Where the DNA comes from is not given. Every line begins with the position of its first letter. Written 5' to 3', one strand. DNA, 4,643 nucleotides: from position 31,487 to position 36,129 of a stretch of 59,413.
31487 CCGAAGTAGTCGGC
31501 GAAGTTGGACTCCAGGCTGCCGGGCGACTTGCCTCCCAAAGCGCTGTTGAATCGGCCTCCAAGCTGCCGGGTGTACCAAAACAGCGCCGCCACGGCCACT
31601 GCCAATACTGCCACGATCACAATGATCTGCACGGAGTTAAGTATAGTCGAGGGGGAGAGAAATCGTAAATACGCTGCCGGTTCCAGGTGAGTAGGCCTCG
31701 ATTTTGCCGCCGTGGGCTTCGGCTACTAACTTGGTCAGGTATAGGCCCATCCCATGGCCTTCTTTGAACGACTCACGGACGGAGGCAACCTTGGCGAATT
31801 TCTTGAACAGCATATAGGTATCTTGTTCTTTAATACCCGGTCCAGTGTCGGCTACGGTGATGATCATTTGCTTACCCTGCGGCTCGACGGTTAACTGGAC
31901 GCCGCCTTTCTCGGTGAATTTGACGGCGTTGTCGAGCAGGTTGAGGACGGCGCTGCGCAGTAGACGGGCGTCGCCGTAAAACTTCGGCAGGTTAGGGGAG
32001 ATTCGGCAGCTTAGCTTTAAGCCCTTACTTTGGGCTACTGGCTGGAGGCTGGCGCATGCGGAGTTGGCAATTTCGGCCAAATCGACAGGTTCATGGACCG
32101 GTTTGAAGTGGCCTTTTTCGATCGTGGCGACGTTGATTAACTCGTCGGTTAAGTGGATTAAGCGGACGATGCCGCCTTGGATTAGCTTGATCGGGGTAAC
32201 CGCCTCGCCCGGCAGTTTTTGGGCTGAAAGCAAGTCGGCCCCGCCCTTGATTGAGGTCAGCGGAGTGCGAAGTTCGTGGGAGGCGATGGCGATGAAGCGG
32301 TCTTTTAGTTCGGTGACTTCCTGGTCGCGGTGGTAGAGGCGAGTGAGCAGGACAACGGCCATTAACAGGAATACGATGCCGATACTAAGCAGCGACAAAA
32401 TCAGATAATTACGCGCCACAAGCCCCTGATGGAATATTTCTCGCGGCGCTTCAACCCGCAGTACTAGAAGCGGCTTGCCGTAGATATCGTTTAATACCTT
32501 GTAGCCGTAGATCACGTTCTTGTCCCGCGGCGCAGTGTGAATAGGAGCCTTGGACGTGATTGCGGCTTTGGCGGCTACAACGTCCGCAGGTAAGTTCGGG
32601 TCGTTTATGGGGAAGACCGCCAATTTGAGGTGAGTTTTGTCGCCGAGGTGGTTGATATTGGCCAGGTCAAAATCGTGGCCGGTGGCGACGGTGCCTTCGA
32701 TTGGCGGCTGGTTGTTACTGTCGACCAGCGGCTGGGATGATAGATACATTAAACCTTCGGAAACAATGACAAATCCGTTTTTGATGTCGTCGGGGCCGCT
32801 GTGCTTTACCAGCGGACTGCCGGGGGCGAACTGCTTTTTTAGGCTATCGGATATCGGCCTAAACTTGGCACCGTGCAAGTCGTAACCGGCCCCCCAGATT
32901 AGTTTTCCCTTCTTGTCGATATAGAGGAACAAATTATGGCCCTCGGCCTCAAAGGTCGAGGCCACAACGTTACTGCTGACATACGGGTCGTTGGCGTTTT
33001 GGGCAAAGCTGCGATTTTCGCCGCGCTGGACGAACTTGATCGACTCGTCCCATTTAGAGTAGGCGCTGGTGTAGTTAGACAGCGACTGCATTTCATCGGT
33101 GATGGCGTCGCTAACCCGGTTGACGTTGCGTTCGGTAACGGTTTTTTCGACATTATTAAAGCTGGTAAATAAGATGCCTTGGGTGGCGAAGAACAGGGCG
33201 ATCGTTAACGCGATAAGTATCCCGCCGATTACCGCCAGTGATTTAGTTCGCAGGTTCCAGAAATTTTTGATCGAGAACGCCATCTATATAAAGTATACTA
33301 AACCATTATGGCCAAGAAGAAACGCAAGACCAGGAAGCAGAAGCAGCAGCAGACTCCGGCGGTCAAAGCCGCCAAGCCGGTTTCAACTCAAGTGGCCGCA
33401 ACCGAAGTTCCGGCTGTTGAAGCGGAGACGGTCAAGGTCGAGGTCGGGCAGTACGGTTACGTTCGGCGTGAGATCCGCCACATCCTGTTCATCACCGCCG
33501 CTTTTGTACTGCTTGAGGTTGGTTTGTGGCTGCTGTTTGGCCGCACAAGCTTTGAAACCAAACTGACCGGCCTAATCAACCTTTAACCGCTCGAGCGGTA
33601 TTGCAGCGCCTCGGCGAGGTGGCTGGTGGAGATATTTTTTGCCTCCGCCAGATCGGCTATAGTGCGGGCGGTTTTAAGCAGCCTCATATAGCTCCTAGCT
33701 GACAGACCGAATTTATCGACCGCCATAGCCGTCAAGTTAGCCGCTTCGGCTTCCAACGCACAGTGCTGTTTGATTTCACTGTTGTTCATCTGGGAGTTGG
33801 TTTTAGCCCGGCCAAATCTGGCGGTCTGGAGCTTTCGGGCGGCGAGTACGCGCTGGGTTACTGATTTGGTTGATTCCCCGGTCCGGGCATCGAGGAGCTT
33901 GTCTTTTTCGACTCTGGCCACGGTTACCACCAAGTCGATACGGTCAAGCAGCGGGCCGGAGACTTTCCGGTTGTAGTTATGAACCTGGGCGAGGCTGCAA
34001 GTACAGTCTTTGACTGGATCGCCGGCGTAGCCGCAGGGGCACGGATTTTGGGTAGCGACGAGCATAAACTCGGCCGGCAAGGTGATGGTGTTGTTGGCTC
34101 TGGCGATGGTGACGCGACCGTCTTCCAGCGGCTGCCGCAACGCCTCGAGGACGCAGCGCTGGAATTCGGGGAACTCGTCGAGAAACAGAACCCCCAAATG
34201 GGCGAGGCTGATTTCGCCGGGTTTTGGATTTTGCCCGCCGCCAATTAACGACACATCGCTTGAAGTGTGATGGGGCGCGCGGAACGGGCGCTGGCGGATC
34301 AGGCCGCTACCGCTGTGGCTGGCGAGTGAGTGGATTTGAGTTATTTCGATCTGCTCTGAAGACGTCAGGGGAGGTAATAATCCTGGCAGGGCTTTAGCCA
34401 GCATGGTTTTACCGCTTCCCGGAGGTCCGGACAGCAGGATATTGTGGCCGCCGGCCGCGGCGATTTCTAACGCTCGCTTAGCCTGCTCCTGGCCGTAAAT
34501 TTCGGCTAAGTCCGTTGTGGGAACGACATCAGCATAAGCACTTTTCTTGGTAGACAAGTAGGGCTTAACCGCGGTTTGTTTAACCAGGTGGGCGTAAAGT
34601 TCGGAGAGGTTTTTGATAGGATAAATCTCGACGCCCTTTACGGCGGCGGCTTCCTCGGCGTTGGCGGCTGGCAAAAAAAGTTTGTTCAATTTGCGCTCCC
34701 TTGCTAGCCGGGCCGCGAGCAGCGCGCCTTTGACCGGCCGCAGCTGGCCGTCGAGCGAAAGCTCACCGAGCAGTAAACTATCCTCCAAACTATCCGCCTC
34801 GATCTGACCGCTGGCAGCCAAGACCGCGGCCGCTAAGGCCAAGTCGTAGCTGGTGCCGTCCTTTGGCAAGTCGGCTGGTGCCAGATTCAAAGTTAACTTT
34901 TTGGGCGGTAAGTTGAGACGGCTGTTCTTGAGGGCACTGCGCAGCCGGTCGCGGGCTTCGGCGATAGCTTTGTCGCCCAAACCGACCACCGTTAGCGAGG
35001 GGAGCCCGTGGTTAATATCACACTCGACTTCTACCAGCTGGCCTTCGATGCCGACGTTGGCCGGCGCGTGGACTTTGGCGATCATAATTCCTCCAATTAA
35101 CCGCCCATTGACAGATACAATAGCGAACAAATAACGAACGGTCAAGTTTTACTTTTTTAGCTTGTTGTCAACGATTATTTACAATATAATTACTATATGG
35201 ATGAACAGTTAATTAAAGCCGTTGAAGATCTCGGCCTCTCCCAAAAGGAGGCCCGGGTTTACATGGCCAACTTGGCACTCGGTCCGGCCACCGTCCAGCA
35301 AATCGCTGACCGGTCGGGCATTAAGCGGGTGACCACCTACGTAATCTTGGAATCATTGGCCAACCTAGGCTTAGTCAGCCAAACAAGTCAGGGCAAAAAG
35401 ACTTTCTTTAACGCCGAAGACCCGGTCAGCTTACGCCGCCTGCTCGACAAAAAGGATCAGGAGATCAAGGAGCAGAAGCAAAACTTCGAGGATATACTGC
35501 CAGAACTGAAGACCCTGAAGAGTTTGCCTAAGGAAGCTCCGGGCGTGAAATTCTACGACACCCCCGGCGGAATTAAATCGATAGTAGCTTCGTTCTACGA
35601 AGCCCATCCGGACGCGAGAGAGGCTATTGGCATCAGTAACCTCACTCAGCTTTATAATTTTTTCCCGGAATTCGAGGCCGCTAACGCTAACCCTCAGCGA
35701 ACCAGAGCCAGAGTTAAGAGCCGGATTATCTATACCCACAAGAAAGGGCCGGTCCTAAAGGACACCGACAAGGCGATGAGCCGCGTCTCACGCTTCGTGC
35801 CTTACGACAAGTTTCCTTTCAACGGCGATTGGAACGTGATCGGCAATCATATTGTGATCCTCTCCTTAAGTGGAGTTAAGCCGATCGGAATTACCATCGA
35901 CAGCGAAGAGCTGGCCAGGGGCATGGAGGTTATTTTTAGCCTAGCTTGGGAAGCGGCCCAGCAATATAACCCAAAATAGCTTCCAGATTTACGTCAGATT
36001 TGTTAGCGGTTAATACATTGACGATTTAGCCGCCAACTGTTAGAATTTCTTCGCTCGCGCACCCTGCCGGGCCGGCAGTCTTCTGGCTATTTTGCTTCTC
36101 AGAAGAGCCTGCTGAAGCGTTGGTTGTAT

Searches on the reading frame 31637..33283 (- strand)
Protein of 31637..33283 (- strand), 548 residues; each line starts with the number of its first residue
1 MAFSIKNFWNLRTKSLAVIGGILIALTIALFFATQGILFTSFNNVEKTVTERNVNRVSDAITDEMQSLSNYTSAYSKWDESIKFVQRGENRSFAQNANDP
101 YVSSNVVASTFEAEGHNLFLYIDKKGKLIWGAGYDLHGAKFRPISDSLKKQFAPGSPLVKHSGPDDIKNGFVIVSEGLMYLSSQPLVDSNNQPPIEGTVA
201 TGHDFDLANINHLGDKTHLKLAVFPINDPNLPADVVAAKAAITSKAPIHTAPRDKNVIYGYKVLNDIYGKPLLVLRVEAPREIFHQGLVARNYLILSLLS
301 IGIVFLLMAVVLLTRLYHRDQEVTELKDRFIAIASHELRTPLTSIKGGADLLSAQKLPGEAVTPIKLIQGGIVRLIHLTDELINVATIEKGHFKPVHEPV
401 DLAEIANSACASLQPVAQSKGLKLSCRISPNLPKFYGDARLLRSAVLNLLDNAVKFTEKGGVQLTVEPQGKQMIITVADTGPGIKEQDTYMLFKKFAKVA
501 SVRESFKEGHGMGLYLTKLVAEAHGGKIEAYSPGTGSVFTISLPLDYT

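Call 60: search_protein_families(library=pfam, proteins=[window:31637-33283:-], max_evalue=0.0001)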
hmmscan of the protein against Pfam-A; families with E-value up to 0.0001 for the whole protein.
window:31637-33283:- (548 aa): 3 families
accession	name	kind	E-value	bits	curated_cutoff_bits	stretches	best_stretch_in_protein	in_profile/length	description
PF02518.31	HATPase_c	-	8.2e-24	84.6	26.4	1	437-546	1-110/111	Histidine kinase-, DNA gyrase B-, and HSP90-like ATPase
PF05228.19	CHASE4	-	5.3e-23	82.1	26.2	1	60-222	1-138/140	CHASE4 domain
PF00512.31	HisKA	-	1.7e-12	47.6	26.9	1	327-391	2-66/66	His Kinase A (phospho-acceptor) domain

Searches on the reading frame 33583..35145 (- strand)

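Call 60: search_protein_families(library=pfam, proteins=[window:33583-35145:-], max_evalue=0.0001)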
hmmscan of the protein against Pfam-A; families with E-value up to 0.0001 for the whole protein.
window:33583-35145:- (520 aa): 8 families
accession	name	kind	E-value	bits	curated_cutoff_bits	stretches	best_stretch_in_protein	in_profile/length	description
PF01078.27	Mg_chelatase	-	1.3e-93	312.6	20.3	1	212-416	1-206/207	Magnesium chelatase, subunit ChlI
PF13541.12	ChlI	-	1.1e-39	135.5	27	1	40-162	1-121/121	Subunit ChlI of Mg-chelatase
PF13335.12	Mg_chelatase_C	-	2e-30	105.7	26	1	423-517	1-94/94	Magnesium chelatase, subunit ChlI C-terminal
PF07728.20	AAA_5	-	1.4e-09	38.5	22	1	235-370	1-125/139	AAA domain (dynein-related subfamily)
PF00493.29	MCM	-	1.2e-08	34.8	23.3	1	227-416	51-210/224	MCM P-loop domain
PF05362.19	Lon_C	-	2.3e-05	24.5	21.1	1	33-183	38-198/205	Lon protease (S16) C-terminal proteolytic domain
PF00158.32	Sigma54_activat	-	3.6e-05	24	20.2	0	221-354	10-131/168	Sigma-54 interaction domain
PF05496.18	RuvB_N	-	5.3e-05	23.5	27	0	212-252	5-52/159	Holliday junction DNA helicase RuvB P-loop domain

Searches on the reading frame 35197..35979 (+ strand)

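Call 60: search_protein_families(library=pfam, proteins=[window:35197-35979:+], max_evalue=0.0001)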
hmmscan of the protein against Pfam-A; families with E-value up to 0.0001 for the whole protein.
window:35197-35979:+ (260 aa): 3 families
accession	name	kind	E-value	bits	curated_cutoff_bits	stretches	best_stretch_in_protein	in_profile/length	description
PF01978.25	TrmB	-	7.1e-14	51.9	25.6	1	11-76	3-67/68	Sugar-specific transcriptional regulator TrmB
PF24033.1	DUF7342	-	2e-05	25.1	31.6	1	20-75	6-62/150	Family of unknown function (DUF7342)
PF09339.16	HTH_IclR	-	4.1e-05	23.7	22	1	29-63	17-51/52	IclR helix-turn-helix domain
